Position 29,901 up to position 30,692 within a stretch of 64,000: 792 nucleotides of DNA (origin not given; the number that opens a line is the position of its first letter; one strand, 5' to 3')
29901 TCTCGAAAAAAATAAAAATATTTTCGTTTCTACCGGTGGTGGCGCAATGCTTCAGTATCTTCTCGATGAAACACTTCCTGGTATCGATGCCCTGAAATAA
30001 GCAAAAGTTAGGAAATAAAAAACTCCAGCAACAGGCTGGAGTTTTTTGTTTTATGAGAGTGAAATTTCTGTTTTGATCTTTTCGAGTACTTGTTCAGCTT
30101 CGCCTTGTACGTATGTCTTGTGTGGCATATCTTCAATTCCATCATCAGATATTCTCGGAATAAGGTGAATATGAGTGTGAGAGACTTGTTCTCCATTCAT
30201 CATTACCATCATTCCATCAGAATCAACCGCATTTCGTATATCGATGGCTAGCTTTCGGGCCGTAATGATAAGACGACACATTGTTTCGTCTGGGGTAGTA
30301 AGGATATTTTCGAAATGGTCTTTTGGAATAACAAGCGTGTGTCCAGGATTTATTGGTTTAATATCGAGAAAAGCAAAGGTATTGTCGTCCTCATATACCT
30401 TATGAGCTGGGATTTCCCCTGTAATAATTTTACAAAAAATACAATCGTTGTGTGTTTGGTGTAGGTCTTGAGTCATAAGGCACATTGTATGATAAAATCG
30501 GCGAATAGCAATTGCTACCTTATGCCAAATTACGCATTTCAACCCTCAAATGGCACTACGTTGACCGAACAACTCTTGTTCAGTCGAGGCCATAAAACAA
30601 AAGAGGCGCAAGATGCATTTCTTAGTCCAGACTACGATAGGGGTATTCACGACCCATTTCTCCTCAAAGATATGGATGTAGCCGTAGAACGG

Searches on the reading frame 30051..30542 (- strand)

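Call 84: search_protein_families(library=pfam, proteins=[window:30051-30542:-], max_evalue=0.00001)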
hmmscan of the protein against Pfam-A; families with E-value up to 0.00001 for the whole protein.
window:30051-30542:- (163 aa): 2 families
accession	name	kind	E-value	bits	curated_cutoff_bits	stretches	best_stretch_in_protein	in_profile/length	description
PF01230.28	HIT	-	1.4e-21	77.4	21.5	1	42-130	2-95/98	HIT domain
PF11969.13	DcpS_C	-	1e-12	49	24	1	34-128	2-100/114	Scavenger mRNA decapping enzyme C-term binding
